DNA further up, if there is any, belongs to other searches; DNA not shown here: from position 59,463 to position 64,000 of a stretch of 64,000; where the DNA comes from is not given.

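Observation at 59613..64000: Giant sacsin-like GHKL ATPase gene missing from the ORF track and running off the window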

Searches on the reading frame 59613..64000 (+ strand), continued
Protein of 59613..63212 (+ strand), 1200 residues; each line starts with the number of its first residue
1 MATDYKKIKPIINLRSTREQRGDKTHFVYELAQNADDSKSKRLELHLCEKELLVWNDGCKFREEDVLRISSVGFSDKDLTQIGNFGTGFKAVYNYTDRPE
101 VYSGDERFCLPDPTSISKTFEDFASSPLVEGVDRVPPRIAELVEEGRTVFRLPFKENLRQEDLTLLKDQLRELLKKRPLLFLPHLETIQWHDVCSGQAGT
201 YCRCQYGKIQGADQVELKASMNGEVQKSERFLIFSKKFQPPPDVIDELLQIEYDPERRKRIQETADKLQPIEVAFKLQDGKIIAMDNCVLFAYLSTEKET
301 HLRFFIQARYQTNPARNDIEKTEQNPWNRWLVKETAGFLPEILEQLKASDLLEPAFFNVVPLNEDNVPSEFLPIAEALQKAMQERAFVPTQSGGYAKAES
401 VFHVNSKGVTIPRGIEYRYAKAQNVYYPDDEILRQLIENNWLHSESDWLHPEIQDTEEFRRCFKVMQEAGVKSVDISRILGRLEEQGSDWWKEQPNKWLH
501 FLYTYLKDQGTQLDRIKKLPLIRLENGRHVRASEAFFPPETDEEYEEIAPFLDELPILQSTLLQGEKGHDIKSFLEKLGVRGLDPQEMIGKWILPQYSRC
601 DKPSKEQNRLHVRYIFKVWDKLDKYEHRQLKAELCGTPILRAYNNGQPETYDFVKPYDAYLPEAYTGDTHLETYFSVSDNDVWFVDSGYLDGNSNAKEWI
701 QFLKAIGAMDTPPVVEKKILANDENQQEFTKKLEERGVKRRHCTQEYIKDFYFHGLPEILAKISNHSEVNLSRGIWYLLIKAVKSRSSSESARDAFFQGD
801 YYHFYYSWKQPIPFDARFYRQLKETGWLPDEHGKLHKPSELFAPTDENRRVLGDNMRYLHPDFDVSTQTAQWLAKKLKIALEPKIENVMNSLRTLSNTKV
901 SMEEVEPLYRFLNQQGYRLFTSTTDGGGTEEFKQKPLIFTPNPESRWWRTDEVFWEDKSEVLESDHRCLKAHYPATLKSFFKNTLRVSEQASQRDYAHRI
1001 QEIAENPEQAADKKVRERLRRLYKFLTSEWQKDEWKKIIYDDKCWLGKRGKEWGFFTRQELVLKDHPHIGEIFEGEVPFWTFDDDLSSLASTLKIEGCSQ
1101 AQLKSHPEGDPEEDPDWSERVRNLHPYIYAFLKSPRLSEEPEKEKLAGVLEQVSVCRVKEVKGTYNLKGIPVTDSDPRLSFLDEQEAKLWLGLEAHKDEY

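Call 30: find_encoding_contigs(protein=P0008, flank=10000, max_places=1)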
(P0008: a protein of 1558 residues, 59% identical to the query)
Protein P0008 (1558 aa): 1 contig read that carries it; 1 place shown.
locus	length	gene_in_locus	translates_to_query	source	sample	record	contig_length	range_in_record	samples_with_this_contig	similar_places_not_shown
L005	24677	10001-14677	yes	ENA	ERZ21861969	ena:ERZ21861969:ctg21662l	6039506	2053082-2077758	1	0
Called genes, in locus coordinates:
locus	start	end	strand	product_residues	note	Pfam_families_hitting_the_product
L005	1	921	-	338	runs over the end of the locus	PF18152:DAHP_snth_FXD, PF00793:DAHP_synth_1, PF03102:NeuB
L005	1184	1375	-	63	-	-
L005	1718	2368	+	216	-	PF00485:PRK, PF13238:AAA_18 (weak), PF13671:AAA_33 (weak), PF13207:AAA_17 (faint)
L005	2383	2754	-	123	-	-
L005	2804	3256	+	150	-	PF27746:Small_heat_shock_put (weak), PF00011:HSP20, PF17886:ArsA_HSP20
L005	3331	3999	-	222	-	PF00230:MIP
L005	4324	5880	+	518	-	PF00251:Glyco_hydro_32N, PF08244:Glyco_hydro_32C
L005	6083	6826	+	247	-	-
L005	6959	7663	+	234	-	-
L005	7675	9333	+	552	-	PF00251:Glyco_hydro_32N, PF08244:Glyco_hydro_32C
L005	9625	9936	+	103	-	-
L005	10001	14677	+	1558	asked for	PF25794:SACS, PF01939:NucS_C (weak)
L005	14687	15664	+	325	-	PF00145:DNA_methylase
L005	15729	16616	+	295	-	-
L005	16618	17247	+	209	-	PF00293:NUDIX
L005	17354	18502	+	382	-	PF11398:DUF2813 (faint), PF13175:AAA_15, PF13304:AAA_21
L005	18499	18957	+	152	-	-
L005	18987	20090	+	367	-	PF01408:GFO_IDH_MocA, PF02894:GFO_IDH_MocA_C, PF22725:GFO_IDH_MocA_C3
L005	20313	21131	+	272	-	PF05721:PhyH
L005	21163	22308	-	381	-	PF14100:DUF6807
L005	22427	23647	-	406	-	PF05721:PhyH (faint)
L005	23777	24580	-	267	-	PF13385:Laminin_G_3, PF02210:Laminin_G_2 (weak)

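Call 31: find_encoding_contigs(protein=P0023, flank=10000, max_places=1)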
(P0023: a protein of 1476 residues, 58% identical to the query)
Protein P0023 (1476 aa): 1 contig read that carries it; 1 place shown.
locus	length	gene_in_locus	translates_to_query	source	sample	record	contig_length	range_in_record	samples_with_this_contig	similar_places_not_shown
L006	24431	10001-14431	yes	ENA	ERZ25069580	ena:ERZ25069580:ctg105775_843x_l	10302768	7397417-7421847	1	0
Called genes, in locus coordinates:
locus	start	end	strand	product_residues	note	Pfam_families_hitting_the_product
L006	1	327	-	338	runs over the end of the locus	PF18152:DAHP_snth_FXD, PF00793:DAHP_synth_1, PF03102:NeuB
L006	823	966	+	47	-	-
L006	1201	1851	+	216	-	PF00485:PRK, PF13238:AAA_18 (weak), PF13207:AAA_17 (faint)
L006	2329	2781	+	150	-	PF00011:HSP20, PF27746:Small_heat_shock_put (weak), PF17886:ArsA_HSP20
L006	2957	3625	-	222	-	PF00230:MIP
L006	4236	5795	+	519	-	PF00251:Glyco_hydro_32N, PF08244:Glyco_hydro_32C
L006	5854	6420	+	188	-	-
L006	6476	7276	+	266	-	PF13340:DUF4096, PF01609:DDE_Tnp_1, PF13612:DDE_Tnp_1_3, PF13586:DDE_Tnp_1_2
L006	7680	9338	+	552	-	PF00251:Glyco_hydro_32N, PF08244:Glyco_hydro_32C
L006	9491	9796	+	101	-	-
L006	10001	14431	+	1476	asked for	PF25794:SACS, PF13020:NOV_C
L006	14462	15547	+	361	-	PF09519:RE_HindVP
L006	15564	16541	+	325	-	PF00145:DNA_methylase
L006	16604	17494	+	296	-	-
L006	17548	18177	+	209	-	PF00293:NUDIX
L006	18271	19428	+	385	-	PF11398:DUF2813 (faint), PF13304:AAA_21, PF13175:AAA_15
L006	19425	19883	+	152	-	-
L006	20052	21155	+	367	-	PF01408:GFO_IDH_MocA, PF02894:GFO_IDH_MocA_C, PF22725:GFO_IDH_MocA_C3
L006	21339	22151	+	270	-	PF05721:PhyH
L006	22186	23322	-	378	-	PF14100:DUF6807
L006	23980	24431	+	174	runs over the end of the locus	-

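Call 32: search_solved_structures(query=window:59613-64000:+, max_evalue=1, show_alignments=2)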
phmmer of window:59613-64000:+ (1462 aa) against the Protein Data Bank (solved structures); distinct sequences matched with E-value up to 1: 5.
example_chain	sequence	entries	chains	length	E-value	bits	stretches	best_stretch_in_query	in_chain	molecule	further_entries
5v47_A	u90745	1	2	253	6.9e-05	23.7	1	21-113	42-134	Lizard sacsin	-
5v46_A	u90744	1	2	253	0.0016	19.2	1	25-113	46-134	Sacsin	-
5v44_A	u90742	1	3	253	0.0016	19.2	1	25-113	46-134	Sacsin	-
5v45_A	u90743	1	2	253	0.0016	19.2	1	25-113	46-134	Sacsin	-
5udm_B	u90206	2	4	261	0.64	10.6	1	589-682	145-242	Phage-associated cell wall hydrolase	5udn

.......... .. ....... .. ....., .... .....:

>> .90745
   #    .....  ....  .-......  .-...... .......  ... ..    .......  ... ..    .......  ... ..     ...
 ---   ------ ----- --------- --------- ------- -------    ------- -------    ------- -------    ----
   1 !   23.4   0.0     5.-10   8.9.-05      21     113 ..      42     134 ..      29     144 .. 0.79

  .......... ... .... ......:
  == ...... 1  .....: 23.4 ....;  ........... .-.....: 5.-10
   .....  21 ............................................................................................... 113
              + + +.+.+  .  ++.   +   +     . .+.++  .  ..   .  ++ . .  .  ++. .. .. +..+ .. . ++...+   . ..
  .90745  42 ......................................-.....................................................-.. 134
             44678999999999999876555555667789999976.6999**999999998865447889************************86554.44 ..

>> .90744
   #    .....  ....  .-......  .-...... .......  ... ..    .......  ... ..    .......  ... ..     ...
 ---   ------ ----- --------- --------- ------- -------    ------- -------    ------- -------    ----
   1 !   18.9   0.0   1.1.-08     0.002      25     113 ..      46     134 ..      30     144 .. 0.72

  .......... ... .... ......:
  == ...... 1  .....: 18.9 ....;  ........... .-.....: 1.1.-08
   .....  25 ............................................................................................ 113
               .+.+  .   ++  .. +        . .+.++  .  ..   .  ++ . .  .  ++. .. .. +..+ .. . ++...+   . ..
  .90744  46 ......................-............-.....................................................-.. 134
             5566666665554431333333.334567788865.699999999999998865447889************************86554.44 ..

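Call 36: search_protein_families(library=padloc, proteins=[L004:14804-15889:+, L004:15906-16883:+, L004:16880-18151:+, L004:18148-18792:+, L004:18882-20030:+, L004:20027-20485:+, L001:15787-16677:+, L002:9684-9968:+], max_evalue=0.001)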
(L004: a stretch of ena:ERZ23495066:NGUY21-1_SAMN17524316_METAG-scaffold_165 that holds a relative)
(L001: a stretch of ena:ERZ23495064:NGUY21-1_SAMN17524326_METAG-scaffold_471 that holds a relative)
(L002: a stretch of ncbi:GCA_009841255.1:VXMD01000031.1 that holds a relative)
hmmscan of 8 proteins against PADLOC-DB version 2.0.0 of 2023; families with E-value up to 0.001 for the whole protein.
L004:14804-15889:+ (361 aa): 1 family
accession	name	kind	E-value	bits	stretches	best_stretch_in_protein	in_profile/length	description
PDLC03484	REase_II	-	3.5e-118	392.8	1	8-360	6-368/374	Type II restriction enzyme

L004:15906-16883:+ (325 aa): 62 families (the best 25 are shown)
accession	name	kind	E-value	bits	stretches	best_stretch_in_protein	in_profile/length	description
PDLC03270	MTase_II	-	5.4e-146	483.5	1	3-317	1-300/309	Type II methyltransferase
PDLC03378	MTase_II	-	1.9e-66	222.7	2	1-162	1-166/344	Type II methyltransferase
PDLC03234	MTase_II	-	8e-58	194.5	2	2-163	4-174/375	Type II methyltransferase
PDLC03272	MTase_II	-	1.7e-55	186.8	1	2-307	74-396/407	Type II methyltransferase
PDLC00033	DruM2|DruM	-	2.6e-53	179.6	2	3-163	22-190/368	DNA cytosine methylase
PDLC00026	DruM2|DruM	-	1.9e-51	173.6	2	2-162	4-166/336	DNA cytosine methylase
PDLC03326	MTase_II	-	2.5e-50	169.9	2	3-207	5-224/412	Type II methyltransferase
PDLC03237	MTase_II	-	3.8e-48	162.1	2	4-163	795-968/1036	Type II methyltransferase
PDLC00027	DruM2|DruM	-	3e-42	143.3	2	3-162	12-170/361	DNA cytosine methylase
PDLC02650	DrmMII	-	8.7e-41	138.2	3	3-117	9-134/435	DrmMII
PDLC00030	DruM2|DruM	-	8.1e-37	125.3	2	3-162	6-183/380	DNA cytosine methylase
PDLC03307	MTase_II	-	9.7e-36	121.8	2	3-131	1-126/382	Type II methyltransferase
PDLC00031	DruM2|DruM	-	2e-35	120.5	2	4-162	13-170/361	DNA cytosine methylase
PDLC02649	DrmMII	-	3.5e-35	119.8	3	43-162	91-218/422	DrmMII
PDLC03731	oMTase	-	1.1e-33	114.7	1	5-302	16-322/326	orphan methyltransferase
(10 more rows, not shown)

L004:16880-18151:+ (423 aa): 0 families

L004:18148-18792:+ (214 aa): 1 family
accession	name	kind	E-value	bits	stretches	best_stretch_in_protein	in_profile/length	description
PDLC04899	PDC-S07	-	0.00032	18.3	1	20-68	18-70/135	-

L004:18882-20030:+ (382 aa): 70 families (the best 25 are shown)
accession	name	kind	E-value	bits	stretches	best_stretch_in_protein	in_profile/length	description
PDLC04710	PDC-M56A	-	1.4e-145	483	1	1-377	1-378/382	-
PDLC02979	AriA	-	4.1e-21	74.2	2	182-284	285-371/373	-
PDLC02980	AriA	-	4.6e-17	60.9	2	205-283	230-300/304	-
PDLC04178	HEC-01A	-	2.7e-15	54.3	2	2-52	10-62/399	-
PDLC03878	NsnB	-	3.7e-15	54.5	2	183-297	183-289/345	-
PDLC02358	Old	-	4.1e-13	47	1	237-285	280-328/578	Old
PDLC04175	HEC-01A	-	1e-12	45.8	2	243-285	270-311/363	-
PDLC02915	ATPase-Toprim_I-B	-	1.5e-12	45.1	1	236-313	250-328/623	-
PDLC04179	HEC-01A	-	3.9e-11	40.7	1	244-306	362-426/459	-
PDLC04177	HEC-01A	-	6.6e-11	39.8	1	243-285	298-339/393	-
PDLC04033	PD-T4-4_A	-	2.6e-10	38.1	1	243-284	327-368/460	-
PDLC00070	GajA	-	5.3e-10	36.5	2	2-47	4-49/596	AAA ATPase domain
PDLC04664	PDC-M47A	-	2.6e-09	34.6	1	244-309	324-386/461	-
PDLC00094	GajA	-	2.9e-09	33.9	1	3-63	5-65/569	AAA ATPase domain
PDLC04176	HEC-01A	-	3e-09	34.7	1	239-285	274-320/371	-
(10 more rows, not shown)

L004:20027-20485:+ (152 aa): 1 family
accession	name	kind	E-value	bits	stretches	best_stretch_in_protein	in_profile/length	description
PDLC04711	PDC-M56B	-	1.5e-46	156.1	1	2-142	7-145/151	-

L001:15787-16677:+ (296 aa): 0 families

L002:9684-9968:+ (94 aa): 0 families
